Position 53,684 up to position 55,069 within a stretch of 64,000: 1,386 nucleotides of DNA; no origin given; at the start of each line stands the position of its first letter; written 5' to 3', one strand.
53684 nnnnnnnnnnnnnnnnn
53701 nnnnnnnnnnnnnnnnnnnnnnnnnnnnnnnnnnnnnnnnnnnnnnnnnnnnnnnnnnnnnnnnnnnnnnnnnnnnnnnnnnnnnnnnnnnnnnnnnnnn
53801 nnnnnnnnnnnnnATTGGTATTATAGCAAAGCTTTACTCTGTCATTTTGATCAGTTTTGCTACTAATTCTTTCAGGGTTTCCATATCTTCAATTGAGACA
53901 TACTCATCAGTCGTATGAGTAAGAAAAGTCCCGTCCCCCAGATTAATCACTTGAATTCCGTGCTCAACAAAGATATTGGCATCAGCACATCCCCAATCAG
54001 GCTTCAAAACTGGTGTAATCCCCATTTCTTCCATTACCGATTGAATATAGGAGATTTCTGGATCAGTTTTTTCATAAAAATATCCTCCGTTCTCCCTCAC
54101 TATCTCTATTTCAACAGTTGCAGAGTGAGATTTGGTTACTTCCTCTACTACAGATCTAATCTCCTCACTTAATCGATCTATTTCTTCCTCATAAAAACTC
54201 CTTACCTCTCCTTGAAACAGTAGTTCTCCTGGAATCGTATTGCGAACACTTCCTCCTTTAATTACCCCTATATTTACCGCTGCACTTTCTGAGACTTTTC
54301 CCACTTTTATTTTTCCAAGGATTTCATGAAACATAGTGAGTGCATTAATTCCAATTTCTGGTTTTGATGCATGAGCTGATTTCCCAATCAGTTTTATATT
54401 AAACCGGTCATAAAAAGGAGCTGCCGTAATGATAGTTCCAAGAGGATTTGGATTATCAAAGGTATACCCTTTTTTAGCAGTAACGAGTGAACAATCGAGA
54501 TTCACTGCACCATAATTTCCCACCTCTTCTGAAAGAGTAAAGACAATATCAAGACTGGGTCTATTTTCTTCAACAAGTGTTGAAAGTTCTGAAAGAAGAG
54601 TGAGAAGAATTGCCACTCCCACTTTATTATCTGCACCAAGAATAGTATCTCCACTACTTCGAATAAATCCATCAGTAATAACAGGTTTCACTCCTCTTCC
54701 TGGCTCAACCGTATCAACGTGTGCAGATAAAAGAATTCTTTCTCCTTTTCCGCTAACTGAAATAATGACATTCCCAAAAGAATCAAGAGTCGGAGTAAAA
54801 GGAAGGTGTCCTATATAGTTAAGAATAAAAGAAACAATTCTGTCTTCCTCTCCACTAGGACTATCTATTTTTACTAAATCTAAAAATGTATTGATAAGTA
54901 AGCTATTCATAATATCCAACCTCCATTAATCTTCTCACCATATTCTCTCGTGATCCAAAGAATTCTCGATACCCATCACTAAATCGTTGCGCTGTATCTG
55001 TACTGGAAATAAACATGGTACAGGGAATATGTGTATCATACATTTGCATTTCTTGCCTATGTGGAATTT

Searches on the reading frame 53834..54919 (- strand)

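Call 92: search_protein_families(library=pfam, proteins=[window:53834-54919:-], max_evalue=0.0001)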
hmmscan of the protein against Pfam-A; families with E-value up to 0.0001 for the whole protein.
window:53834-54919:- (361 aa): 4 families
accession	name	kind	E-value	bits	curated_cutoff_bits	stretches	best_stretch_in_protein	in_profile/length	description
PF01546.33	Peptidase_M20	-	1.2e-13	51.9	24.6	1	63-358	1-205/206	Peptidase family M20/M25/M40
PF07687.19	M20_dimer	-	1.4e-12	48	21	1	173-263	9-104/107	Peptidase dimerisation domain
PF05343.19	Peptidase_M42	-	2.1e-10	40.6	23.2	0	97-140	134-175/292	M42 glutamyl aminopeptidase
PF04389.22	Peptidase_M28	-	1.6e-08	34.9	21.3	1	50-139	1-74/193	Peptidase family M28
